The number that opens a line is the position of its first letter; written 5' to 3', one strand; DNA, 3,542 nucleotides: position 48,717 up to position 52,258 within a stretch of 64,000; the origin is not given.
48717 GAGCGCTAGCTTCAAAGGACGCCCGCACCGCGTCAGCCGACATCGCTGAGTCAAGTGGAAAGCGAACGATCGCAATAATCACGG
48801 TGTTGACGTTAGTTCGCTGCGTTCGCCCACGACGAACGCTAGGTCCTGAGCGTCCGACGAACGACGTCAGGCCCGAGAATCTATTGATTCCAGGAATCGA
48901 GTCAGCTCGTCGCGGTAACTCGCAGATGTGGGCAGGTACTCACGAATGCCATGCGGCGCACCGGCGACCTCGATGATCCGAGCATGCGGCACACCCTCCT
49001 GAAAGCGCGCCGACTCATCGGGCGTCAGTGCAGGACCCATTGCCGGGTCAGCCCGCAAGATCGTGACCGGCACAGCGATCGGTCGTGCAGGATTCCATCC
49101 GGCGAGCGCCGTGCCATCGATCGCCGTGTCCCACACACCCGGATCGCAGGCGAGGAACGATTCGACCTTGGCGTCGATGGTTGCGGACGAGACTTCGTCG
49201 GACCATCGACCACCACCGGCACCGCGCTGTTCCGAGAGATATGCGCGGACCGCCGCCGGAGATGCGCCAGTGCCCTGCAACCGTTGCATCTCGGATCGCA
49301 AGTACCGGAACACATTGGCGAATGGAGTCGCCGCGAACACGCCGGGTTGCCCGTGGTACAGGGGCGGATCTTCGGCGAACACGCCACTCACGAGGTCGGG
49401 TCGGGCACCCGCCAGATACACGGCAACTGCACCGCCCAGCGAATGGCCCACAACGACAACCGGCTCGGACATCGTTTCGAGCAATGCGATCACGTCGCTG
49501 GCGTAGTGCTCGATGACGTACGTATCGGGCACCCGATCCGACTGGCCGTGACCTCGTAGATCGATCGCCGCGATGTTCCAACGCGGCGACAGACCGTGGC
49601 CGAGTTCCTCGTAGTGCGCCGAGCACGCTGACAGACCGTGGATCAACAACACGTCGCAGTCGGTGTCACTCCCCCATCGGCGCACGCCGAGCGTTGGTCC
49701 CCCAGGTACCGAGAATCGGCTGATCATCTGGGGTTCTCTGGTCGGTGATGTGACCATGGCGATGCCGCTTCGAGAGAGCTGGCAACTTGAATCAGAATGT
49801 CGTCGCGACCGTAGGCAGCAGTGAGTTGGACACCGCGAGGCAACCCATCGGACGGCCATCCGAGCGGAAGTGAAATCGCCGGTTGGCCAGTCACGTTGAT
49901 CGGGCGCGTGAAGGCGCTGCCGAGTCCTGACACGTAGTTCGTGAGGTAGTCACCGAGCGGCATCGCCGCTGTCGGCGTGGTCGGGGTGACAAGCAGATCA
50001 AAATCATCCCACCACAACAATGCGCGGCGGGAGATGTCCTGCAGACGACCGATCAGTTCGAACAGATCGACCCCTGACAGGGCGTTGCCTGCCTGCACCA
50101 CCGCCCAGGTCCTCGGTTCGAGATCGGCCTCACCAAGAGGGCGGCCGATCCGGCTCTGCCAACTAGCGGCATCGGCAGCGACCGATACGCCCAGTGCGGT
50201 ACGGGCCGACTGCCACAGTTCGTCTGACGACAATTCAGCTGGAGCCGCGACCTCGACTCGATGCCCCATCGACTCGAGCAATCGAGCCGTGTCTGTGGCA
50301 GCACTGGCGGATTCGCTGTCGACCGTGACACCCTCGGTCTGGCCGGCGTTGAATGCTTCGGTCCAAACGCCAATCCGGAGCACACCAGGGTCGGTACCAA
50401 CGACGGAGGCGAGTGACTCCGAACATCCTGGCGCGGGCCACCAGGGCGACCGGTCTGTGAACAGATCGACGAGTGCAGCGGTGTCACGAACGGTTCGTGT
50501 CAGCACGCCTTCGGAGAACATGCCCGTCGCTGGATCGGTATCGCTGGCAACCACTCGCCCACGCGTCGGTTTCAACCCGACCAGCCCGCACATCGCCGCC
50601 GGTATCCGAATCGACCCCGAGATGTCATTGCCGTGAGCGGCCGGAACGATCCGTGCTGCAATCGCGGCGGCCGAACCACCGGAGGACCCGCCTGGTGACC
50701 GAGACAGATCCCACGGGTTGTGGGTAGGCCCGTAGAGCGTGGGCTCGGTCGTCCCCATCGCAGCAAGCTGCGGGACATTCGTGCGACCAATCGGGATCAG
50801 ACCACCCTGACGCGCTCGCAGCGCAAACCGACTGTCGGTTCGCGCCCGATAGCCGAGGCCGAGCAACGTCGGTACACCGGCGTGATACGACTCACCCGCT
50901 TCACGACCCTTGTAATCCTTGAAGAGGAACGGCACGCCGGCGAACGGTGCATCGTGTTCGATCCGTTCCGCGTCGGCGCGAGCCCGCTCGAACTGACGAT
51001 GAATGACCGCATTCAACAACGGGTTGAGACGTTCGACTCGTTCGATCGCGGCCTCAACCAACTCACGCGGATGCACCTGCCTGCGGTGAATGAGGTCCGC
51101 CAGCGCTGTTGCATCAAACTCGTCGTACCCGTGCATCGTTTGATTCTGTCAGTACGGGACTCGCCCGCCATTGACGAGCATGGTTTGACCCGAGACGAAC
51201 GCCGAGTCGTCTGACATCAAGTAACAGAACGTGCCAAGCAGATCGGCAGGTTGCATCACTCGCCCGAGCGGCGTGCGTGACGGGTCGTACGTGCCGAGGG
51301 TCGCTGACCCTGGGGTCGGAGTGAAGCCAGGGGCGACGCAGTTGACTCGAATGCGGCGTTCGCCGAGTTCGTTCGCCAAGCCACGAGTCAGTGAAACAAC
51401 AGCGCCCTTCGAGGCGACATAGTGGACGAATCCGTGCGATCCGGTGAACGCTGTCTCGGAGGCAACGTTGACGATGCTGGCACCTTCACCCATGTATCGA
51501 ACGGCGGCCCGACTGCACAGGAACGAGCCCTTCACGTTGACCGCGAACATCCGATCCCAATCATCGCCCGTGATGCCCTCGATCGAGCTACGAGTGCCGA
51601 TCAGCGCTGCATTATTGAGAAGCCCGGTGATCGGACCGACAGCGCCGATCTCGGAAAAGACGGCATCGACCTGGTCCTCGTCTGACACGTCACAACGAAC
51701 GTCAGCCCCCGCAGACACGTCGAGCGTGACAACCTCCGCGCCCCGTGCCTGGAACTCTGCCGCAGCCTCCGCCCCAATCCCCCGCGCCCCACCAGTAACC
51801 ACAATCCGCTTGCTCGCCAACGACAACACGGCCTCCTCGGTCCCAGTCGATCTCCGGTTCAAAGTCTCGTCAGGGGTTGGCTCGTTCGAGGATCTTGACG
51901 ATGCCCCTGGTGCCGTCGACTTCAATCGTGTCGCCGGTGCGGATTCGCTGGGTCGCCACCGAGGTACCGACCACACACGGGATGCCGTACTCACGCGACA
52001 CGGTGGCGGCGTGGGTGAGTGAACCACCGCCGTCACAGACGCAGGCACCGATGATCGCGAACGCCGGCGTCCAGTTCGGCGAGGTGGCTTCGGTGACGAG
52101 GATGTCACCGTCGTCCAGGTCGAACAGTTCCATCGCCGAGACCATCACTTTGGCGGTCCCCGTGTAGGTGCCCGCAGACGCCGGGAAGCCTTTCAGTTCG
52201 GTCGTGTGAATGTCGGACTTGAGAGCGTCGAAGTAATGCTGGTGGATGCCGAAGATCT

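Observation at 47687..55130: Orphan phenylphosphate-synthase-A-like phosphotransferase behind two phosphatases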

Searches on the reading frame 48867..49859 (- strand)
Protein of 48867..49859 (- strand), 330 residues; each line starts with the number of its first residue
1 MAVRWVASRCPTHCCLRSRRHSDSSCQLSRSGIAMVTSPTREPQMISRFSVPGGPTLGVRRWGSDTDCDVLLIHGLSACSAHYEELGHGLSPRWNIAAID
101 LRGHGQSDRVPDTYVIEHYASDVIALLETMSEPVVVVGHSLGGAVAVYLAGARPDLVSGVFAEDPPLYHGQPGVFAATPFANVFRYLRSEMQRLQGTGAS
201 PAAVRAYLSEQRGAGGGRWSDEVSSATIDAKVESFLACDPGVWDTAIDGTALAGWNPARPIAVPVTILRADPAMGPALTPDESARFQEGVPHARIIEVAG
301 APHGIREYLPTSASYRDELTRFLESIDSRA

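Call 3: search_protein_families(library=pfam, proteins=[window:48867-49859:-])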
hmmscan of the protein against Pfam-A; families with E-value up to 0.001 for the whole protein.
window:48867-49859:- (330 aa): 4 families
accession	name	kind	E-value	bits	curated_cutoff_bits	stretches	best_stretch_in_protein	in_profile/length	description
PF12697.13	Abhydrolase_6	-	4.6e-19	70.4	26.3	1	70-303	1-204/217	Alpha/beta hydrolase family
PF00561.26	Abhydrolase_1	-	1.4e-18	67.9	25.8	1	70-190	3-127/245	alpha/beta hydrolase fold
PF12146.15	Hydrolase_4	-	4.5e-13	49.5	27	1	70-183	7-125/239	Serine aminopeptidase, S33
PF00975.26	Thioesterase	-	1.6e-05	25.7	26.4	1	71-150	4-84/226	Thioesterase domain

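Call 4: search_protein_families(library=ncbifam, proteins=[window:48867-49859:-])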
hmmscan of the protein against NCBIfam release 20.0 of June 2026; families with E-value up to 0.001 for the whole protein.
window:48867-49859:- (330 aa): 16 families
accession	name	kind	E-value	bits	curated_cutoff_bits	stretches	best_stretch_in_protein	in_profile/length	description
NF011457.0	PRK14875.1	equivalog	5.1e-17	61.9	307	1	58-158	123-224/372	acetoin dehydrogenase dihydrolipoyllysine-residue acetyltransferase subunit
NF051488.1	bifunc_PcaDC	exception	7.8e-16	58.2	390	1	67-303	12-232/375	bifunctional 3-oxoadipate enol-lactonase/4-carboxymuconolactone decarboxylase PcaDC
TIGR02427.1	protocat_pcaD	equivalog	9.6e-16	57.9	255.85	1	70-160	16-107/251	3-oxoadipate enol-lactonase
NF050089.1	i_nPHAscl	equivalog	5e-15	55.3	300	1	65-159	16-111/288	intracellular short-chain-length polyhydroxyalkanoate depolymerase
TIGR03056.1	bchO_mg_che_rel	equivalog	1.2e-13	50.7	172.55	1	53-152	14-115/278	alpha/beta fold hydrolase BchO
NF051487.1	bifunc_PcaCD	exception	4.5e-13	49.1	430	1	63-160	168-266/413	bifunctional 4-carboxymuconolactone decarboxylase/3-oxoadipate enol-lactonase PcaCD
TIGR01738.1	bioH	equivalog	6e-13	49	206.95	1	68-160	5-93/245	pimeloyl-ACP methyl ester esterase BioH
TIGR03695.1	menH_SHCHC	equivalog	1.5e-12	47.5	208.55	1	70-163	5-102/252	2-succinyl-6-hydroxy-2,4-cyclohexadiene-1-carboxylate synthase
NF004514.1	PRK05855.1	equivalog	3.4e-11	42.4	455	1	52-143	7-102/578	SDR family oxidoreductase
NF002938.0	PRK03592.1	equivalog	1.3e-10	41.1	241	1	70-190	33-153/298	haloalkane dehalogenase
NF007954.0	PRK10673.1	equivalog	2.3e-10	40.2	399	1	68-162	17-111/255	esterase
TIGR03611.1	RutD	equivalog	4.9e-10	39.2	238.5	1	69-158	15-106/258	pyrimidine utilization protein D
NF008340.0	PRK11126.1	equivalog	6.1e-08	32.2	261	1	69-151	16-97/255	2-succinyl-6-hydroxy-2,4-cyclohexadiene-1-carboxylate synthase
NF045632.1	hydroxlase_HsaD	equivalog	1.3e-06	27.6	400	1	46-157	13-129/290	4,5:9,10-diseco-3-hydroxy-5,9,17-trioxoandrosta-1(10),2-diene-4-oate hydrolase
NF002873.0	PRK03204.1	equivalog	1.2e-05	24.8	466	1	68-161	35-130/286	haloalkane dehalogenase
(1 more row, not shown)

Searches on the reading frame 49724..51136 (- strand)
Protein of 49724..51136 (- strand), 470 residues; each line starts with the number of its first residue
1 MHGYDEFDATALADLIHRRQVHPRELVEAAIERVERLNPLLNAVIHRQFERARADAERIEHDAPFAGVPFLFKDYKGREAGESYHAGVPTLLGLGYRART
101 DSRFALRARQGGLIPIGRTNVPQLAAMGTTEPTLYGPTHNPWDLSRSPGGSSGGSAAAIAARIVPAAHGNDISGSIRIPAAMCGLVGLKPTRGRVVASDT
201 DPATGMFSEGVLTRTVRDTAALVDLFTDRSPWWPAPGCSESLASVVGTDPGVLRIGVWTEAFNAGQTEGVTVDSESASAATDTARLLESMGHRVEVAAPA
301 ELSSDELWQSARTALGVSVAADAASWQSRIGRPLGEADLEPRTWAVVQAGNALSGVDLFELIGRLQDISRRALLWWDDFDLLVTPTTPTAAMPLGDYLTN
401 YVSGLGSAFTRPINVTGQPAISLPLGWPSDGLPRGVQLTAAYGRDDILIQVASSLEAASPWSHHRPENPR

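Call 3: search_protein_families(library=pfam, proteins=[window:49724-51136:-])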
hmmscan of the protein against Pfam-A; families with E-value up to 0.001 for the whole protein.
window:49724-51136:- (470 aa): 1 family
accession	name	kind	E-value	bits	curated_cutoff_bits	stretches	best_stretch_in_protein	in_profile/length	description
PF01425.27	Amidase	-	2.1e-85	287.9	27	1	25-447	1-443/445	Amidase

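Call 4: search_protein_families(library=ncbifam, proteins=[window:49724-51136:-])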
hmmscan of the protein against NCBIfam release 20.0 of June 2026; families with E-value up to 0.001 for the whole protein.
window:49724-51136:- (470 aa): 26 families (the best 25 are shown)
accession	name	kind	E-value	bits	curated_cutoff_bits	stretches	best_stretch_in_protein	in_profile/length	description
NF005899.0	PRK07869.1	equivalog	8.5e-89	298.5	418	1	6-463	14-466/471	amidase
NF005099.0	PRK06529.1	equivalog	2.8e-78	263.8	505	2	8-394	5-387/484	amidase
NF009119.0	PRK12470.1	equivalog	2.4e-73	247.7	498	1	9-467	11-460/462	amidase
NF004815.0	PRK06169.1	equivalog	1.3e-68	231.7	506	1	5-468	8-468/471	amidase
NF004717.0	PRK06061.1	equivalog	1.9e-68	231.4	498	1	12-468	22-476/483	amidase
NF005687.0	PRK07487.1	subfamily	2.8e-60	204.5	428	1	7-459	8-456/468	amidase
NF005450.0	PRK07042.1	equivalog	7.4e-57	192.8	458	1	6-469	6-462/464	amidase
NF005686.0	PRK07486.1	subfamily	3e-54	184.5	465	1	7-466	14-480/486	amidase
NF006631.0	PRK09201.1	equivalog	1.2e-52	179.2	461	1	6-458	6-454/466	AtzE family amidohydrolase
TIGR02715.1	amido_AtzE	subfamily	2.2e-51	175.2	425.75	1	12-457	5-446/452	AtzE family amidohydrolase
NF005688.0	PRK07488.1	equivalog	1.9e-50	172.2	532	2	9-279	13-275/474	indoleacetamide hydrolase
TIGR00132.1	gatA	equivalog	6.5e-50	170.2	481.1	2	13-225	2-216/466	Asp-tRNA(Asn)/Glu-tRNA(Gln) amidotransferase subunit GatA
NF004816.0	PRK06170.1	equivalog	5.2e-48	163.9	503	1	9-458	14-481/493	amidase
NF006043.0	PRK08186.1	subfamily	4.1e-44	151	487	1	9-462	9-451/600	allophanate hydrolase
TIGR02713.1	allophanate_hyd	equivalog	1.4e-41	142.7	511.05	1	56-462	23-416/563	allophanate hydrolase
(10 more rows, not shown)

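Call 57: search_solved_structures(query=window:49724-51136:-, max_evalue=1e-20)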
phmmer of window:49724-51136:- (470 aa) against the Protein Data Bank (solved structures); distinct sequences matched with E-value up to 1e-20: 34.
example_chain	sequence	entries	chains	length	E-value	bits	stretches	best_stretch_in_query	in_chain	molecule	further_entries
3a2p_A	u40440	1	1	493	1.8e-98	333.9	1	8-467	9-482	6-aminohexanoate-cyclic-dimer hydrolase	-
3a2q_A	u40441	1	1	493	5e-98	332.4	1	8-467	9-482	6-aminohexanoate-cyclic-dimer hydrolase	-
3h0l_A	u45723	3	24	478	2e-45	158.9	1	11-227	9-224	Glutamyl-tRNA(Gln) amidotransferase subunit A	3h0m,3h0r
2gi3_A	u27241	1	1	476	6.4e-43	150.7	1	23-231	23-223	Glutamyl-tRNA(Gln) amidotransferase subunit A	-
3al0_A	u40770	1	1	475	6.5e-43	150.7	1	23-231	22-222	Glutamyl-tRNA(Gln) amidotransferase subunit A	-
3kfu_E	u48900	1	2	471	1.1e-42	149.9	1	16-464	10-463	Glutamyl-tRNA(Gln) amidotransferase subunit A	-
4yj6_A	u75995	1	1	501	3.9e-40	141.5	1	9-225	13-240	Aryl acylamidase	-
4yji_A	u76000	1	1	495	1.1e-39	140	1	9-225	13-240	Aryl acylamidase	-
4wj3_A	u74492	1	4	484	1.3e-39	139.7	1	14-466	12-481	Glutamyl-tRNA(Gln) amidotransferase subunit A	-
2df4_A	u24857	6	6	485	4e-36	128.3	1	12-294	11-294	Glutamyl-tRNA(Gln) amidotransferase subunit A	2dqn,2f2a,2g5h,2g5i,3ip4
6c62_A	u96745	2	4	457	2.6e-35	125.6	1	21-453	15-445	Biuret hydrolase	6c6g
9fvf_A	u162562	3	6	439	9.4e-32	113.9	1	21-225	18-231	Amidase UMG-SP3 | UMG-SP3 amidase | UMG-SP3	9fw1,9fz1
9je9_A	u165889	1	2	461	4.2e-31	111.7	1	24-228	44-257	Amidase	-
6dhv_A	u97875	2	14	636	8.1e-31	110.8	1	51-461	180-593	Fatty acid amide hydrolase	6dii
8s7z_A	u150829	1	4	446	8.2e-31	110.8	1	11-296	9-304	Urethanase umg-sp1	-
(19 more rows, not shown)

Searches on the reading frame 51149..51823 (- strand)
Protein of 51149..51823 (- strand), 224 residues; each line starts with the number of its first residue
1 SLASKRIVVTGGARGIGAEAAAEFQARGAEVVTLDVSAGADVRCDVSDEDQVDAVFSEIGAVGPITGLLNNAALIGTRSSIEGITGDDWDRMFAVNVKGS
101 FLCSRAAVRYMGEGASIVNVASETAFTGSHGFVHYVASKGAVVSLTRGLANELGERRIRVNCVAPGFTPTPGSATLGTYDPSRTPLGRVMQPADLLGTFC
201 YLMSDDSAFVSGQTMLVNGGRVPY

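Call 59: search_solved_structures(query=window:51149-51823:-, max_evalue=1e-25)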
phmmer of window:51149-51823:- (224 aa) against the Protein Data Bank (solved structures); distinct sequences matched with E-value up to 1e-25: 48.
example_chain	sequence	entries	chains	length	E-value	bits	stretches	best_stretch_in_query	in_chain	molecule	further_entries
8cxa_A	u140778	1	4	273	7e-35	124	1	2-220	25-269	3-oxoacyl-[acyl-carrier-protein] reductase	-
7pcs_B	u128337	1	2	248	5.8e-33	117.7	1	6-221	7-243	BbsD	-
4nbu_A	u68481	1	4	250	3.1e-31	112.1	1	3-220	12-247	3-oxoacyl-(Acyl-carrier-protein) reductase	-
4iqg_C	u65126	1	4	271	3.4e-30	108.7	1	1-221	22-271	Short-chain dehydrogenase/reductase SDR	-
4jro_A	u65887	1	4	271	6.3e-30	107.8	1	3-222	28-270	FabG protein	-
2a4k_A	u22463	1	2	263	9.6e-30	107.2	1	2-221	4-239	3-oxoacyl-[acyl carrier protein] reductase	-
2ew8_A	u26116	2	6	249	1.9e-29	106.2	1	3-222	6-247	(S)-1-Phenylethanol dehydrogenase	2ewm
3ftp_A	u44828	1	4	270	3.4e-29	105.4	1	6-221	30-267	3-oxoacyl-[acyl-carrier protein] reductase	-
3i3o_A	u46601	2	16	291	4.2e-29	105.1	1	2-221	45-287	Short chain dehydrogenase | Oxidoreductase, short chain dehydrogenase/reductase family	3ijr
1uls_A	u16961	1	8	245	4.9e-29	104.9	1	2-222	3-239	putative 3-oxoacyl-acyl carrier protein reductase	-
4dml_A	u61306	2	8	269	6.5e-29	104.5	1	7-222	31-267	3-oxoacyl-[acyl-carrier-protein] reductase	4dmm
6t6n_A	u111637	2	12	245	7.6e-29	104.3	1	2-222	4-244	3-oxoacyl-[acyl-carrier protein] reductase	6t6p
7tzp_A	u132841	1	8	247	8.3e-29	104.2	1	2-222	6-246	3-oxoacyl-ACP reductase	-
4wec_A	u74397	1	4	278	1.6e-28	103.2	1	2-220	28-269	Short chain dehydrogenase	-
3woh_A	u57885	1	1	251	1.8e-28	103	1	40-221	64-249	SiaM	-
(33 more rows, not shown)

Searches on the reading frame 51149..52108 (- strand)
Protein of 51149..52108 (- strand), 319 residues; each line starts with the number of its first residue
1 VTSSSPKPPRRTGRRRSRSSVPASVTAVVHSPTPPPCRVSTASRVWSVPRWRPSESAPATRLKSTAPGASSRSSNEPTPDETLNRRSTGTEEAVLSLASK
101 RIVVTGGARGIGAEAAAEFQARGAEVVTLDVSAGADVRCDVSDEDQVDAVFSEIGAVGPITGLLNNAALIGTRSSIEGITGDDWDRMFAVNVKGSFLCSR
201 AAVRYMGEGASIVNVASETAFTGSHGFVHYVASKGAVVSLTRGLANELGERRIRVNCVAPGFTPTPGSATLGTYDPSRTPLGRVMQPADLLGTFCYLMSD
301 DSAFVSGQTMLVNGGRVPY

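Call 3: search_protein_families(library=pfam, proteins=[window:51149-52108:-])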
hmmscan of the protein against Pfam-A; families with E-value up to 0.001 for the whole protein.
window:51149-52108:- (319 aa): 3 families
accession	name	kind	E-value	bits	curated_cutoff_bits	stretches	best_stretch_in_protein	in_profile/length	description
PF13561.12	adh_short_C2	-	1.2e-49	169.4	27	1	108-315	3-234/236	Enoyl-(Acyl carrier protein) reductase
PF00106.31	adh_short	-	4.6e-41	140.9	26.6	1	100-269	1-188/195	short chain dehydrogenase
PF08659.16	KR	-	5.9e-10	39.8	22.6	1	137-237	58-156/180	KR domain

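Call 4: search_protein_families(library=ncbifam, proteins=[window:51149-52108:-])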
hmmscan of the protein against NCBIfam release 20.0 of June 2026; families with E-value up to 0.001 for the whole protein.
window:51149-52108:- (319 aa): 223 families (the best 25 are shown)
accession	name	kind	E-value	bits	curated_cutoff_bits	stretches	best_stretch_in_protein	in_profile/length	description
NF005559.1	PRK07231.1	subfamily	9.8e-48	162.8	215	1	97-317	2-248/249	glucose 1-dehydrogenase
NF004198.0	PRK05653.1-3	equivalog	2.3e-43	148.4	296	1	96-316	4-246/248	3-oxoacyl-ACP reductase FabG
NF009466.0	PRK12826.1-2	subfamily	4.5e-43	147.5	222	1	99-316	3-244/248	3-oxoacyl-ACP reductase FabG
NF005067.0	PRK06484.1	equivalog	1.2e-40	139.5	713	1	99-316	9-251/524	short chain dehydrogenase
NF047923.1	pyridox_DH_SDR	equivalog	3.9e-40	137.9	325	1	99-317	3-241/243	pyridoxal 4-dehydrogenase, SDR-type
NF004791.0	PRK06138.1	equivalog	4e-40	137.7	312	1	97-316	3-249/252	SDR family oxidoreductase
TIGR01830.1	3oxo_ACP_reduc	equivalog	5e-40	137.7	297.75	1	103-315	2-237/239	3-oxoacyl-[acyl-carrier-protein] reductase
NF052558.1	MBtsdlDhBudC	equivalog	6e-40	137.4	270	1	99-316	3-241/250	meso-2,3-butanediol dehydrogenase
NF004817.0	PRK06171.1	subfamily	7.2e-39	133.8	304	1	94-265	4-193/265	sorbitol-6-phosphate dehydrogenase subunit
NF005214.0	PRK06701.1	subfamily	2.1e-38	132.3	413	1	97-316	46-289/293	SDR family oxidoreductase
NF005309.0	PRK06841.1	subfamily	2e-37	129.1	286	1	93-315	9-251/255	GolD/DthD family dehydrogenase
NF006070.0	PRK08213.1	subfamily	2.3e-36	125.7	279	1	95-315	8-255/259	gluconate 5-dehydrogenase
NF005472.0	PRK07067.1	equivalog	3.4e-36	125.1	338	2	97-266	4-189/257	L-iditol 2-dehydrogenase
NF005853.0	PRK07774.1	equivalog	5.8e-36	124.2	303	1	97-317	4-247/250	SDR family oxidoreductase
NF004818.0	PRK06172.1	equivalog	1.1e-35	123.2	336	1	97-317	5-251/253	SDR family oxidoreductase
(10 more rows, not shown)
